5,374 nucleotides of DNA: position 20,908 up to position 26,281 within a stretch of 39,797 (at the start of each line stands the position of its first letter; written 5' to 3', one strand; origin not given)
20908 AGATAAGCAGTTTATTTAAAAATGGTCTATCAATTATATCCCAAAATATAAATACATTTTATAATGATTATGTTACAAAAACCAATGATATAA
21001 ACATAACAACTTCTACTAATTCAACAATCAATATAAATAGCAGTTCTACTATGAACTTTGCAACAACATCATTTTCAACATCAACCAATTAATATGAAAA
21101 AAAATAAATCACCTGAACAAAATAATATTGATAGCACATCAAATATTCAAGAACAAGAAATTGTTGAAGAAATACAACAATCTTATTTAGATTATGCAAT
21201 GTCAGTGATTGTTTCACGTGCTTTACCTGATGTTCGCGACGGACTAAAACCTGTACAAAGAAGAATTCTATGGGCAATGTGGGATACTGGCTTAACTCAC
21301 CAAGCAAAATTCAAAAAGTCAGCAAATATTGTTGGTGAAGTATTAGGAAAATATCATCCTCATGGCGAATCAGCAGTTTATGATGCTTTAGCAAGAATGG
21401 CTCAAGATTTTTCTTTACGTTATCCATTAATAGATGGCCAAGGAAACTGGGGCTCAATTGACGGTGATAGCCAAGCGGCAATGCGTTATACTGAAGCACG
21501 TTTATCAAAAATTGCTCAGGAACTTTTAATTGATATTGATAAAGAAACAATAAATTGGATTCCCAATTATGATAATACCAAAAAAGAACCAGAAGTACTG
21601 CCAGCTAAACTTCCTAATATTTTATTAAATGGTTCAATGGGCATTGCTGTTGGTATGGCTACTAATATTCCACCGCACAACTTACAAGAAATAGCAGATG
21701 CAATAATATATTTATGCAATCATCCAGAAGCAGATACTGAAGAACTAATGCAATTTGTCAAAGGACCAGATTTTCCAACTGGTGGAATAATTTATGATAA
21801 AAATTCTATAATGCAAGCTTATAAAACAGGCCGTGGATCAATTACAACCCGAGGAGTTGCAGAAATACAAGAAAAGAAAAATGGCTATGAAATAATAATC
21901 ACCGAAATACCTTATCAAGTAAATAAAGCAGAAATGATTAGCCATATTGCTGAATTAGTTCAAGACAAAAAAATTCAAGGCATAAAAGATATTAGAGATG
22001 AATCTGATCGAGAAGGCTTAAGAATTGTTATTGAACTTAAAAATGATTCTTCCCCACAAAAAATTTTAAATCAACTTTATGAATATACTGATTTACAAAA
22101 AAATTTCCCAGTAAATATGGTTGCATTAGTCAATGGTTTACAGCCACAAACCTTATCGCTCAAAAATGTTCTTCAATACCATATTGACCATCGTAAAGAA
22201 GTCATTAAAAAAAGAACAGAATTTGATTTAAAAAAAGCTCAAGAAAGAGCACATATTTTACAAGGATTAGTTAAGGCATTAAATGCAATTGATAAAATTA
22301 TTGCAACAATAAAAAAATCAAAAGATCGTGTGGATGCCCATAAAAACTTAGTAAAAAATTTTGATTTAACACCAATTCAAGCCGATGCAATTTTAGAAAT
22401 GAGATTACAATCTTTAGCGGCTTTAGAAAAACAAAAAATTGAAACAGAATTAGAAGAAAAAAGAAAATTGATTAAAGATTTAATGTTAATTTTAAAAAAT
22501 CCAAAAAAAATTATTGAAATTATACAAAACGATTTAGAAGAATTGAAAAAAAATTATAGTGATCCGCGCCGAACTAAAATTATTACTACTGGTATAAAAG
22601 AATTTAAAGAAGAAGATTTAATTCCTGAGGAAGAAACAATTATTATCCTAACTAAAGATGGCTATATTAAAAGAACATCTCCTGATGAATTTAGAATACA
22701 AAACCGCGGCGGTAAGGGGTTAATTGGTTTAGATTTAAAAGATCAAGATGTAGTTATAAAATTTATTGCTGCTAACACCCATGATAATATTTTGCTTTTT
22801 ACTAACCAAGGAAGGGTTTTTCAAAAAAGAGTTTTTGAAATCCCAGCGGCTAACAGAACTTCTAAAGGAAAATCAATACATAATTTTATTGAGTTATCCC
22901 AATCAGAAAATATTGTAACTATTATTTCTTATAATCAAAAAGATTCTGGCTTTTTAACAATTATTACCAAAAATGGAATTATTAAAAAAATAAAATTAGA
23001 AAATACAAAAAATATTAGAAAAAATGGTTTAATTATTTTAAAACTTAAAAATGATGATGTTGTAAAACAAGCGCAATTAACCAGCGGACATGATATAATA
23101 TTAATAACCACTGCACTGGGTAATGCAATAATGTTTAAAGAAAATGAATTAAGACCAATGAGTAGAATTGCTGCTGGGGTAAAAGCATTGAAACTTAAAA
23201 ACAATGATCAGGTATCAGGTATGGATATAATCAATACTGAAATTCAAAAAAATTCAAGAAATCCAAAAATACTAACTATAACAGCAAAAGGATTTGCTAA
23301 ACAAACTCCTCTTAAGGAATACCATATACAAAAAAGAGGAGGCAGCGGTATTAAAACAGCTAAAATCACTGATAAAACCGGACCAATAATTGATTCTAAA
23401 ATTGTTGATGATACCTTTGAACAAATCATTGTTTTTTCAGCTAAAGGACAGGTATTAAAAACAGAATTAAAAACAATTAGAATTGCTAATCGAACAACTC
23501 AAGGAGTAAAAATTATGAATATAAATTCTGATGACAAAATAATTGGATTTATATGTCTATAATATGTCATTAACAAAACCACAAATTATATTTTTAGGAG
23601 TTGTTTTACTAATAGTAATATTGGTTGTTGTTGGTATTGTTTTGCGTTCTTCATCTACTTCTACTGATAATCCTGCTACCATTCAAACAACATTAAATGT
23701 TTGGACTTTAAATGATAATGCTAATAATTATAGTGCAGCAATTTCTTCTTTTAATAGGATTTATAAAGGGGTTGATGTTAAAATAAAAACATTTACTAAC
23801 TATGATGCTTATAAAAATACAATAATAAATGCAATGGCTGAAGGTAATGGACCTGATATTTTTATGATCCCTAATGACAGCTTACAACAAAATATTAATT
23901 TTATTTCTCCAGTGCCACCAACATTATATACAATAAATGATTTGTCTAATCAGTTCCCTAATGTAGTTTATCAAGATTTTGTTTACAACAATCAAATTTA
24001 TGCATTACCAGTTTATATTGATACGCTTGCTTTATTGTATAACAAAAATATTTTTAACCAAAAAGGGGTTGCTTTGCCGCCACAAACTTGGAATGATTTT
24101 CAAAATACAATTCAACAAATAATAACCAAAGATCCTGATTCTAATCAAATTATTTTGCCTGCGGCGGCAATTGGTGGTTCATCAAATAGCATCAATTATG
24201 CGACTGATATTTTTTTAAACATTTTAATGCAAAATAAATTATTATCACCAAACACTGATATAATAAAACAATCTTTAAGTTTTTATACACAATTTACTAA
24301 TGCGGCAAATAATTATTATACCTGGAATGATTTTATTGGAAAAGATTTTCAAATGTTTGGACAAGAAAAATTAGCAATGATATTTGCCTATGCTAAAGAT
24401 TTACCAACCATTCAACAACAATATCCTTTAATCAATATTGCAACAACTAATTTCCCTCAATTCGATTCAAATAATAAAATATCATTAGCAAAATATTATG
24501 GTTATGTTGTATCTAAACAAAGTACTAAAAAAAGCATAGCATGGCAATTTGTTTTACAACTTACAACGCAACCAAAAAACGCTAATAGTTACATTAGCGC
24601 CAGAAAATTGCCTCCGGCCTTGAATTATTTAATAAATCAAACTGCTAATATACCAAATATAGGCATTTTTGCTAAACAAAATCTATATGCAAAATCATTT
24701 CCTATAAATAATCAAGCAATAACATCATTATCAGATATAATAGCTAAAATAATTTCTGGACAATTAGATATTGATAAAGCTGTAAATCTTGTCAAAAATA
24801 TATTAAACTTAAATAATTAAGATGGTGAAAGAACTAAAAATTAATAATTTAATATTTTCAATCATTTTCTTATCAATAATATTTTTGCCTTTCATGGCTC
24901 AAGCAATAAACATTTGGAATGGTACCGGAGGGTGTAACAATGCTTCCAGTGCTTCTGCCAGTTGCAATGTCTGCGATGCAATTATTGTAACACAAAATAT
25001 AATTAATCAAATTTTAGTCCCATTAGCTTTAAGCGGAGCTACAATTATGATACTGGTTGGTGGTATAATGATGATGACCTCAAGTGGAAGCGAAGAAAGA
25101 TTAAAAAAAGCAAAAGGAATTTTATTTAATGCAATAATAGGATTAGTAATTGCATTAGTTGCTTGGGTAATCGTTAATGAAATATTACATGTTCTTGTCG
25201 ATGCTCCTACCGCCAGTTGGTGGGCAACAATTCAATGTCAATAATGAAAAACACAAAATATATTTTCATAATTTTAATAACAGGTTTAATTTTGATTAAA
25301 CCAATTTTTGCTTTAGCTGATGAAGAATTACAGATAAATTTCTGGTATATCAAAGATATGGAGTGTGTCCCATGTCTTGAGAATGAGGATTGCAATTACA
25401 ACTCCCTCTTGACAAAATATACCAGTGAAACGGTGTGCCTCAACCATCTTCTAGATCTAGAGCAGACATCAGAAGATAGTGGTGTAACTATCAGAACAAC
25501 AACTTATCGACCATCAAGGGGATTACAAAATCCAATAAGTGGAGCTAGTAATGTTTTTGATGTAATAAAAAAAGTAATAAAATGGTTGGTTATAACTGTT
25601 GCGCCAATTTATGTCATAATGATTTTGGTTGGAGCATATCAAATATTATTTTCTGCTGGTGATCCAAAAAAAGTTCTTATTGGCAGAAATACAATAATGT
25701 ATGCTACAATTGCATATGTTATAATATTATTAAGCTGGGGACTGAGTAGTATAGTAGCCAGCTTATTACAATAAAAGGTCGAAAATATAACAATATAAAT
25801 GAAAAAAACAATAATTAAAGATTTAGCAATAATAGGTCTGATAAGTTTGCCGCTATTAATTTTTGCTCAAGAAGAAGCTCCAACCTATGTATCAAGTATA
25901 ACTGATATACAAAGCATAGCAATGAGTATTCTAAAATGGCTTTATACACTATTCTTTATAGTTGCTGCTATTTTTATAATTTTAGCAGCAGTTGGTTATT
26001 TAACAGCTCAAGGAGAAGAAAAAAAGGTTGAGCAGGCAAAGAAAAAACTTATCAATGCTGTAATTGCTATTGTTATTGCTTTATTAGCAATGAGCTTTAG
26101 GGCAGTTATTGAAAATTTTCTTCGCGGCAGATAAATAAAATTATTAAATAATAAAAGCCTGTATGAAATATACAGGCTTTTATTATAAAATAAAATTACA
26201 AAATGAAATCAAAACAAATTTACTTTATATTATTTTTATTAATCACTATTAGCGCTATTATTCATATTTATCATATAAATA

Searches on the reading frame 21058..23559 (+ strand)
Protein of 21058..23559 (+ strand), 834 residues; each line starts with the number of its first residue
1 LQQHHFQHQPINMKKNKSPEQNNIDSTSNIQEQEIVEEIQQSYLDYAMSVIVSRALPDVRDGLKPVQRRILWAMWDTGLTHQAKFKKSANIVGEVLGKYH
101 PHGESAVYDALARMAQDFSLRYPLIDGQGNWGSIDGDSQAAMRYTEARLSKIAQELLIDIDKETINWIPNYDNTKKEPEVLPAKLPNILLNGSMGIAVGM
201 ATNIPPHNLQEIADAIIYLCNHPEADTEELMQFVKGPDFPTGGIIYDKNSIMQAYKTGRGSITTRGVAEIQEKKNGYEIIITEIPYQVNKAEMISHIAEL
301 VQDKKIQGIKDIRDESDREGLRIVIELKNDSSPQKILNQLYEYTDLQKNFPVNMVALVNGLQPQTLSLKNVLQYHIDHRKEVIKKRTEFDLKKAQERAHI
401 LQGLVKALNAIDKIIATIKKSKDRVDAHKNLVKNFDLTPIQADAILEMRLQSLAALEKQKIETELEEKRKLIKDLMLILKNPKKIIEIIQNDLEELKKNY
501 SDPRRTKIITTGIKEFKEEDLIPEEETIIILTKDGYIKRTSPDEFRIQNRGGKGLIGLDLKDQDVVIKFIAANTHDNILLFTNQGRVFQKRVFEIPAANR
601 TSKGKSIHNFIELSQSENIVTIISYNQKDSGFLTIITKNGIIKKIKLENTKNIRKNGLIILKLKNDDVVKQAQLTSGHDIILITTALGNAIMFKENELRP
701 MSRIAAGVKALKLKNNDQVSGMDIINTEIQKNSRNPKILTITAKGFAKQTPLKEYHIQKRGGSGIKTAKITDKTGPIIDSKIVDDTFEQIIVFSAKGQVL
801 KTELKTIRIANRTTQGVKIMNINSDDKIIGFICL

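Call 103: search_protein_families(library=pfam, proteins=[window:21058-23559:+], max_evalue=0.00001)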
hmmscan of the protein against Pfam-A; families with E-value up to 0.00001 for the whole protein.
window:21058-23559:+ (834 aa): 2 families
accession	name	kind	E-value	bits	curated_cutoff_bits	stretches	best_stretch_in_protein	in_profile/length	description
PF00521.26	DNA_topoisoIV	-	5.2e-170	566.4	31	1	54-494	1-432/432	DNA gyrase/topoisomerase IV, subunit A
PF03989.18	DNA_gyraseA_C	-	6.7e-57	189.1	27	4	527-571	2-46/48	DNA gyrase C-terminal domain, beta-propeller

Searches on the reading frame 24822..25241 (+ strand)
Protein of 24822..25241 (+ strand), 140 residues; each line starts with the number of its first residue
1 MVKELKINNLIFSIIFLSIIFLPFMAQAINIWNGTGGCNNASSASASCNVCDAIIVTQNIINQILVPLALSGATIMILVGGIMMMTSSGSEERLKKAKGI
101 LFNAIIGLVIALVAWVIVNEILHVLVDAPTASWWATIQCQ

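Call 85: search_protein_families(library=pfam, proteins=[window:24822-25241:+], max_evalue=0.001)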
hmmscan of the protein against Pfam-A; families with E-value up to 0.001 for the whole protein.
window:24822-25241:+ (140 aa): 2 families
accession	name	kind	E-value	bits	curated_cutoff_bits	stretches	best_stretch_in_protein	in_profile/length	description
PF18895.5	T4SS_pilin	-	2.7e-10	40.6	26.6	1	57-119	8-69/71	Type IV secretion system pilin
PF04956.18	TrbC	-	0.001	19.7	27.9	0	55-120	39-97/98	TrbC/VIRB2 pilin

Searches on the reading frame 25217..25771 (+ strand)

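Call 85: search_protein_families(library=pfam, proteins=[window:25217-25771:+], max_evalue=0.001)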
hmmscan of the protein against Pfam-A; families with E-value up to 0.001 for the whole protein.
window:25217-25771:+ (185 aa): 1 family
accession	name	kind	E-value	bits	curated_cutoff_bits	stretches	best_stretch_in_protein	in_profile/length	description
PF18895.5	T4SS_pilin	-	1.7e-08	34.9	26.6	1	111-179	3-70/71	Type IV secretion system pilin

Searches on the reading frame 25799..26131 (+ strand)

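Call 85: search_protein_families(library=pfam, proteins=[window:25799-26131:+], max_evalue=0.001)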
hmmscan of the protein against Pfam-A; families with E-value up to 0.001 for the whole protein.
window:25799-26131:+ (111 aa): 4 families
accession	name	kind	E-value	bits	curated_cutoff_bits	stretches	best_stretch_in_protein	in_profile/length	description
PF18895.5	T4SS_pilin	-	2.1e-10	41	26.6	1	37-98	5-65/71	Type IV secretion system pilin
PF23396.1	DUF7103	-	0.0004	20.8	27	1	17-93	2-75/159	Family of unknown function (DUF7103)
PF14110.11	DUF4282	-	0.00043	21.2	27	1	40-107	8-71/86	Domain of unknown function (DUF4282)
PF04956.18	TrbC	-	0.00043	20.9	27.9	1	7-100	8-94/98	TrbC/VIRB2 pilin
